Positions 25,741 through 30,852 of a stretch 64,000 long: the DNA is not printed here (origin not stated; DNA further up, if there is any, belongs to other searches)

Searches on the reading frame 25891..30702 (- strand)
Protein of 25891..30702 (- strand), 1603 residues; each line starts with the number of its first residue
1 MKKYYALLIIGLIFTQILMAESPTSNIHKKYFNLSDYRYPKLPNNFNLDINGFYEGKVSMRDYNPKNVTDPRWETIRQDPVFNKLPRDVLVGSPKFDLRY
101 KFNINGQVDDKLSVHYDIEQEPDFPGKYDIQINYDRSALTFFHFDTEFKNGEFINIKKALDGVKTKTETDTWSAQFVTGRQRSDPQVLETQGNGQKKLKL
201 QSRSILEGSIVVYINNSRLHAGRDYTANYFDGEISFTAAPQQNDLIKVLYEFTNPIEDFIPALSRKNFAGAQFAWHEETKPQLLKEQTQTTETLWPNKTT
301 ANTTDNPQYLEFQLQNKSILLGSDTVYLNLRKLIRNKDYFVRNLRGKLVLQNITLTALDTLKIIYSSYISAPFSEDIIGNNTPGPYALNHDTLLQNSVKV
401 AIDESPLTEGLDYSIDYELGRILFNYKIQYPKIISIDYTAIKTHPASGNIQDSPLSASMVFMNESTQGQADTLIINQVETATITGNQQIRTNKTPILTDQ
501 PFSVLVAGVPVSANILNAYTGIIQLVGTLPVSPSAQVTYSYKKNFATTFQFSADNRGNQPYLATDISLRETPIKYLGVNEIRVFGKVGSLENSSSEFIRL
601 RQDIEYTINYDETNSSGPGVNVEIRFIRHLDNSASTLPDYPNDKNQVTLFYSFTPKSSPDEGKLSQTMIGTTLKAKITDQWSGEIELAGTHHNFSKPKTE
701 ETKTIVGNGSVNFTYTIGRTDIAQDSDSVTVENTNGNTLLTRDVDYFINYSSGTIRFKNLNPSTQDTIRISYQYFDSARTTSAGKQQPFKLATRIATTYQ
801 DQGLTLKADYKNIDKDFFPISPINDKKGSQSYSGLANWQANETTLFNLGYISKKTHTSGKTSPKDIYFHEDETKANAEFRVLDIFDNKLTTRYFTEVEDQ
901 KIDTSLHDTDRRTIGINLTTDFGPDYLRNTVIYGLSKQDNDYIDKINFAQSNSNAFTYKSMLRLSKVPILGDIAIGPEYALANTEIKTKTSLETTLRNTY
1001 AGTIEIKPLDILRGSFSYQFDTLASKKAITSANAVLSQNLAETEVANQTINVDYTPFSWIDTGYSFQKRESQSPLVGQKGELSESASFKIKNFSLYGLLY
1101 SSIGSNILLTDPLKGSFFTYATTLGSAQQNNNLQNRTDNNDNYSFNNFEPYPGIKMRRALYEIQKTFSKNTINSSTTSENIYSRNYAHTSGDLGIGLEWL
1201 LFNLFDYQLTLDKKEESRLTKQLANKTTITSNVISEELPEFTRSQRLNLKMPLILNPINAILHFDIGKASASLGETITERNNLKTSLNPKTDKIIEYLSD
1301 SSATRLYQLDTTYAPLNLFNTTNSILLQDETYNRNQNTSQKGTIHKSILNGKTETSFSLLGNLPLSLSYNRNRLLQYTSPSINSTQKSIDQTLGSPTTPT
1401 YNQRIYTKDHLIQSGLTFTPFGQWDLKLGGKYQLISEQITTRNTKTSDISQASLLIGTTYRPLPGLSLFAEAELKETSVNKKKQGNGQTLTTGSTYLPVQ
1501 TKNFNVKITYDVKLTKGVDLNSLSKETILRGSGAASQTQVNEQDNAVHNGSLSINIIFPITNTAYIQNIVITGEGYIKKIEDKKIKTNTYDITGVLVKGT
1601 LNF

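Call 38: search_protein_families(library=pfam, proteins=[window:25891-30702:-], max_evalue=0.00001)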
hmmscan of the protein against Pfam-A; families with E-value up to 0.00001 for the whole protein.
window:25891-30702:- (1603 aa): 1 family
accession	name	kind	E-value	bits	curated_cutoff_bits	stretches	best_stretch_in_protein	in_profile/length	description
PF09343.15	DUF2460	-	3e-07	30.5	30.4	0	186-255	108-176/205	Conserved hypothetical protein 2217 (DUF2460)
